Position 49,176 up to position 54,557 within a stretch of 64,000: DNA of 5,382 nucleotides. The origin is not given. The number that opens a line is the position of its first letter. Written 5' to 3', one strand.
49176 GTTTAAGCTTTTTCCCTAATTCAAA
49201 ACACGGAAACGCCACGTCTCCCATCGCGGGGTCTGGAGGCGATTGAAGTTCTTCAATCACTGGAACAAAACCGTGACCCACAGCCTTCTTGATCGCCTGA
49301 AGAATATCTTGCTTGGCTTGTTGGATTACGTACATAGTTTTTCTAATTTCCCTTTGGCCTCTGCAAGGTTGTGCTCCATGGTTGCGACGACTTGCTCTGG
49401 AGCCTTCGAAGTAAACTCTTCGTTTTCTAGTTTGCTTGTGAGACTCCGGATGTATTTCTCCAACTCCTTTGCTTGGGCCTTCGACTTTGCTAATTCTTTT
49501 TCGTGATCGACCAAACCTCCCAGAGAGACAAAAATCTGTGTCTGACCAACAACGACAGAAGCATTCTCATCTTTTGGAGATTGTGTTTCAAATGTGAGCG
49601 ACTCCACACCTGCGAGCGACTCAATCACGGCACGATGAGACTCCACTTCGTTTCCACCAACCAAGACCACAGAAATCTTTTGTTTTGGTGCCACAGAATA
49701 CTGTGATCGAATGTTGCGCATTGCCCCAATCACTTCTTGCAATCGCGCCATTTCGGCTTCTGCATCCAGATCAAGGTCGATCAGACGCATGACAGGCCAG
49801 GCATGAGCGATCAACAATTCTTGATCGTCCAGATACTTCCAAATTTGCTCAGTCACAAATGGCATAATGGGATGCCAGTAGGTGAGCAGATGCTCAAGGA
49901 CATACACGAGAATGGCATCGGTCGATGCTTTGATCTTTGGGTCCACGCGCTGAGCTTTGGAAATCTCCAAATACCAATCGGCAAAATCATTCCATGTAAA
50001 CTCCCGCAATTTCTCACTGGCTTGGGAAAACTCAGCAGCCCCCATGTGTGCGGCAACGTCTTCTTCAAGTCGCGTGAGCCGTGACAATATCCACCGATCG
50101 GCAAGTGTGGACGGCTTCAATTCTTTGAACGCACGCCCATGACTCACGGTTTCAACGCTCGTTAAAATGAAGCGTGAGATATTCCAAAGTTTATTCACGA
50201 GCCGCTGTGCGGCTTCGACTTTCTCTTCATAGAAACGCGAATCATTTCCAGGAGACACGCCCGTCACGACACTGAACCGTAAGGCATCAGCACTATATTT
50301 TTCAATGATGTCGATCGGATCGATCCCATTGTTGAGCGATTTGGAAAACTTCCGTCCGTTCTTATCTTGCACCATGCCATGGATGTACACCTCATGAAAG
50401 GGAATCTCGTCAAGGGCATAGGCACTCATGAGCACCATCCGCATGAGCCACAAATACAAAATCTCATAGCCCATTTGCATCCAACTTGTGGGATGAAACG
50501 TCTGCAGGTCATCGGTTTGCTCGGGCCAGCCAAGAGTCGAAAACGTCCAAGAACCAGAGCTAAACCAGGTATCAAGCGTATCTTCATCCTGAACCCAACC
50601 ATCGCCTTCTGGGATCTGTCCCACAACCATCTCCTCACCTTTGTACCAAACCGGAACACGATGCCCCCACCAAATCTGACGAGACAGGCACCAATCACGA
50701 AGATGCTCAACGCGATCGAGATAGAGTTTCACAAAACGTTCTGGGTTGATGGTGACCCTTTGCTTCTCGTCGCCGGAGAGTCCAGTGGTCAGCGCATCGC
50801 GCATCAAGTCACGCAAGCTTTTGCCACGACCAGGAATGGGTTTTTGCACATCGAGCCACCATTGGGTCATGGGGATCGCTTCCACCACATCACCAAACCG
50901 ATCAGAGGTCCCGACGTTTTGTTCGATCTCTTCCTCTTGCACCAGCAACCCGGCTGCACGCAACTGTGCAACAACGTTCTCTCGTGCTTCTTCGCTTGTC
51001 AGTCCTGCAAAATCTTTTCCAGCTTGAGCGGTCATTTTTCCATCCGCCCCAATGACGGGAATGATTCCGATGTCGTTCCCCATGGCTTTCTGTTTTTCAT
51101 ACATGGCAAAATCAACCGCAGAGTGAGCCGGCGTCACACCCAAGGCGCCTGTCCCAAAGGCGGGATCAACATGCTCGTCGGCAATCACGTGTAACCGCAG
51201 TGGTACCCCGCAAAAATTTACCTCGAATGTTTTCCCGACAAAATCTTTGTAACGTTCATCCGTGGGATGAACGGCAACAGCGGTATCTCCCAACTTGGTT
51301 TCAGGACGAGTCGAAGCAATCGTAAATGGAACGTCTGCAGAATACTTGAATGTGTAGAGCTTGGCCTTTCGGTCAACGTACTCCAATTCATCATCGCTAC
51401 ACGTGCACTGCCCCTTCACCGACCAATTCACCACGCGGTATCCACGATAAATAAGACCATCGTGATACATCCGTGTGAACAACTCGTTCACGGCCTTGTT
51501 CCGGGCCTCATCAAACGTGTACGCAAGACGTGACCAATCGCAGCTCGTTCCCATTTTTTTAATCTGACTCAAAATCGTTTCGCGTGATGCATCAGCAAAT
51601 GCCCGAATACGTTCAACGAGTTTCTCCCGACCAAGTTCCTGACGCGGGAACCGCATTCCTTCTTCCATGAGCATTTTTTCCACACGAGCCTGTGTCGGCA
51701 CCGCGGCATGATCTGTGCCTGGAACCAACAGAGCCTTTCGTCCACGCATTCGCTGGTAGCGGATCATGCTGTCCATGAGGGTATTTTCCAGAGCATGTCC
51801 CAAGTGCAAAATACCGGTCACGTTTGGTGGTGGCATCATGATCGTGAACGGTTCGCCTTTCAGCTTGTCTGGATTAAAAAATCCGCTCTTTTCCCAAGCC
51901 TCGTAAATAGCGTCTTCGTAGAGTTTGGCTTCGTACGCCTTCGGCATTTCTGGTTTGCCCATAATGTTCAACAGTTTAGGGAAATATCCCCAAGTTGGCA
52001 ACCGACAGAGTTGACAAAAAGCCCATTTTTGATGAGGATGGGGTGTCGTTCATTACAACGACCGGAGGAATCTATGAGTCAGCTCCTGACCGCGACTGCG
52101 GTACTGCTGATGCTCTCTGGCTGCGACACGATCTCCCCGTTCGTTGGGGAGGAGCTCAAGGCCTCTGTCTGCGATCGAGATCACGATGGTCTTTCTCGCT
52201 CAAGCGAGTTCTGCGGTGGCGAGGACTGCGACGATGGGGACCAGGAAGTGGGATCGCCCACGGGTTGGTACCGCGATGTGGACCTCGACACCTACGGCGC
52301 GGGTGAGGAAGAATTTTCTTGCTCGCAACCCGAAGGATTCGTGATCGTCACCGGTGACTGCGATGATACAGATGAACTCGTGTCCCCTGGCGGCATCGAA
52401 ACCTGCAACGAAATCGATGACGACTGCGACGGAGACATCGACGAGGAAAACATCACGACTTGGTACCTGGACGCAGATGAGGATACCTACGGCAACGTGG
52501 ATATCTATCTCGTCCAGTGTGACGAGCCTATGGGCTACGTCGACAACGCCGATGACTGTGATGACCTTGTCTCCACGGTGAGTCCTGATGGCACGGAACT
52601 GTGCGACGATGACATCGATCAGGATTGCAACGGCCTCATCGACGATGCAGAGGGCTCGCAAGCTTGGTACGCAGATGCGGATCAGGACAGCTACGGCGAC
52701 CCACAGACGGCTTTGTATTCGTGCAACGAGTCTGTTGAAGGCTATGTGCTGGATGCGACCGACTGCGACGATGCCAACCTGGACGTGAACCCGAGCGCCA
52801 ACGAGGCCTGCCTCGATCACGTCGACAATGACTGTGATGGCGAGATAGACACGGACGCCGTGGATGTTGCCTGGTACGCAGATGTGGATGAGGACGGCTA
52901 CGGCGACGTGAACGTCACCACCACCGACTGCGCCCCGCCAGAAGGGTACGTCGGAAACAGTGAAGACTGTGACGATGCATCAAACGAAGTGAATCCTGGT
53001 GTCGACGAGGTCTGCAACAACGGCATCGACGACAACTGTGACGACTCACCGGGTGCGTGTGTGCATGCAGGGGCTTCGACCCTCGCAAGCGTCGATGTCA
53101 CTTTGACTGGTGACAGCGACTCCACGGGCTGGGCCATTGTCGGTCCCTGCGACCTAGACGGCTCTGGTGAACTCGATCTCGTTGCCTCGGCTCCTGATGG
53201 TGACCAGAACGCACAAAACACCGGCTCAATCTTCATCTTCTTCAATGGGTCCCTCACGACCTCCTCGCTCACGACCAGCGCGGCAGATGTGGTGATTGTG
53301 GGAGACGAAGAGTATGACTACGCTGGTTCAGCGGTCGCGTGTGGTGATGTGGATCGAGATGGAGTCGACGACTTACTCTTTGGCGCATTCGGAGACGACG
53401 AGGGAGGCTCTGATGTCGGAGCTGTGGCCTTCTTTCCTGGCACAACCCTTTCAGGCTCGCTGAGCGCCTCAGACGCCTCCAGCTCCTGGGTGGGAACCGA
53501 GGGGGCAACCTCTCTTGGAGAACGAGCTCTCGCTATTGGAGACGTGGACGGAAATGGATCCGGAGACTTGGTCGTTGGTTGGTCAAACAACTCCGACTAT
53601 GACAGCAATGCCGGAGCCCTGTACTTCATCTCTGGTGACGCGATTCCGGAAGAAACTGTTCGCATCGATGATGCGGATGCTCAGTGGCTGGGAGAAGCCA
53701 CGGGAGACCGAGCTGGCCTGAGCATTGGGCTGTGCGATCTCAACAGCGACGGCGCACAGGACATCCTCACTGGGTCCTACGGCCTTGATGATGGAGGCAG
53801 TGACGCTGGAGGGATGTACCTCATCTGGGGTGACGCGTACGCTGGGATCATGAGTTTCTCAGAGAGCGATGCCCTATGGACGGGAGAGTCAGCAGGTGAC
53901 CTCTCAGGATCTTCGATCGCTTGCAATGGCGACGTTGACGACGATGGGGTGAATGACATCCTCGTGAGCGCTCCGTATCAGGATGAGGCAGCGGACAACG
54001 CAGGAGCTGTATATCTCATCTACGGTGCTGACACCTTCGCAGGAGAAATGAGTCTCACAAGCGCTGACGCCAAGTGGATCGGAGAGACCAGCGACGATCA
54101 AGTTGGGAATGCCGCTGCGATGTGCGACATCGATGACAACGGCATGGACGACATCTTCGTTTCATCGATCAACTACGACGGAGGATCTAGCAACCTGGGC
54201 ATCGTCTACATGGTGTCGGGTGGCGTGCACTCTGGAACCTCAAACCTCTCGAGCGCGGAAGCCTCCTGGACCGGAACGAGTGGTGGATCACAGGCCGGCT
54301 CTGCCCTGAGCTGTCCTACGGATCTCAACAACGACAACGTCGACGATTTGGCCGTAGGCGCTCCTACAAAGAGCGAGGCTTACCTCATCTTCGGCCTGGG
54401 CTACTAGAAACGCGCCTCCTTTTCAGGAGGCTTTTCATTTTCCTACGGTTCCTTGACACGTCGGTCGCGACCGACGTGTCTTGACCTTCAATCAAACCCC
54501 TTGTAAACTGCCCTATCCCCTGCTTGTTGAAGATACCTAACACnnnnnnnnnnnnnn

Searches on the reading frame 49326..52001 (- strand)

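Call 43: search_protein_families(library=pfam, proteins=[window:49326-52001:-], max_evalue=0.001)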
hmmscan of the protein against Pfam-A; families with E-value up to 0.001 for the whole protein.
window:49326-52001:- (891 aa): 4 families
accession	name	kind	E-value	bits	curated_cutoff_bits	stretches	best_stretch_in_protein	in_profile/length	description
PF00133.28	tRNA-synt_1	-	6.5e-111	371.5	22.7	2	32-458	2-252/414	tRNA synthetases class I (I, L, M and V)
PF08264.19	Anticodon_1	-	2.1e-34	119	25.1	1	635-779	1-147/148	Anticodon-binding domain of tRNA ligase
PF09334.17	tRNA-synt_1g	-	4.7e-19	68.8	20.1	2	57-203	6-132/391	tRNA synthetases class I (M)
PF10458.14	Val_tRNA-synt_C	-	4e-07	30.6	25.9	1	834-889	3-58/66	Valyl tRNA synthetase tRNA binding arm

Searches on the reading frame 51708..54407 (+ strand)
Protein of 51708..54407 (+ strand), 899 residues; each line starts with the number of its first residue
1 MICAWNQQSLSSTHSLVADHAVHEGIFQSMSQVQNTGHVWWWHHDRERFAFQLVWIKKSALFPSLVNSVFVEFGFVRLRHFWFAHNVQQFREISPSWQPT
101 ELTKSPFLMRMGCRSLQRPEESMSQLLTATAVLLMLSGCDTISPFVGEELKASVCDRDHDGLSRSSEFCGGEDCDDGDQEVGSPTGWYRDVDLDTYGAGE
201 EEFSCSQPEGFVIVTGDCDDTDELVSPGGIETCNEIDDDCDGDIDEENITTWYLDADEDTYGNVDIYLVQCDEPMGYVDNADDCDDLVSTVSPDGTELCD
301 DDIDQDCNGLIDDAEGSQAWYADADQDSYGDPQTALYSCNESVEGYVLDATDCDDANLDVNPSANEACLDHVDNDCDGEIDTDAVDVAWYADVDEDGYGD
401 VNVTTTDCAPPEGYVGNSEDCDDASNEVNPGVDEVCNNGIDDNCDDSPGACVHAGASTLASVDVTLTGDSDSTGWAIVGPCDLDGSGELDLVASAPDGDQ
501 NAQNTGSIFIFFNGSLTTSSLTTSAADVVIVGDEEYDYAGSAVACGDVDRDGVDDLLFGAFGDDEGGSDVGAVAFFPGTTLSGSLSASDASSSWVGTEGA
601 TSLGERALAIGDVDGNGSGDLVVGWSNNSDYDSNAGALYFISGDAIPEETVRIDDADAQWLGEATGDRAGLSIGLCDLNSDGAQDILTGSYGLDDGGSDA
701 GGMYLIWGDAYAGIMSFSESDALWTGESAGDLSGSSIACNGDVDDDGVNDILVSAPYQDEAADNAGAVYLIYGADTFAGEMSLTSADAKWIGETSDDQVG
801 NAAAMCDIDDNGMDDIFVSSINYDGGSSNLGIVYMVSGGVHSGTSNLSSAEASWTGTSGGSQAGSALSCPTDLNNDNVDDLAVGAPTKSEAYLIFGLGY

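Call 43: search_protein_families(library=pfam, proteins=[window:51708-54407:+], max_evalue=0.001)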
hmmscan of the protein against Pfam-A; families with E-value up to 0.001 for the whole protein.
window:51708-54407:+ (899 aa): 2 families
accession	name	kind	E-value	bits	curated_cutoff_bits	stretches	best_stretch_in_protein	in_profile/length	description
PF11617.13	Cu-binding_MopE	-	4.4e-24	84.8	27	4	217-246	1-30/30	Putative metal-binding motif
PF01839.29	FG-GAP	-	4.9e-21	74.6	22.1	1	738-770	5-36/37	FG-GAP repeat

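Call 75: search_protein_families(library=ncbifam, proteins=[window:51708-54407:+], max_evalue=0.01)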
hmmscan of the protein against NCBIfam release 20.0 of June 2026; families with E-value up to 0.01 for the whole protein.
window:51708-54407:+ (899 aa): 0 families
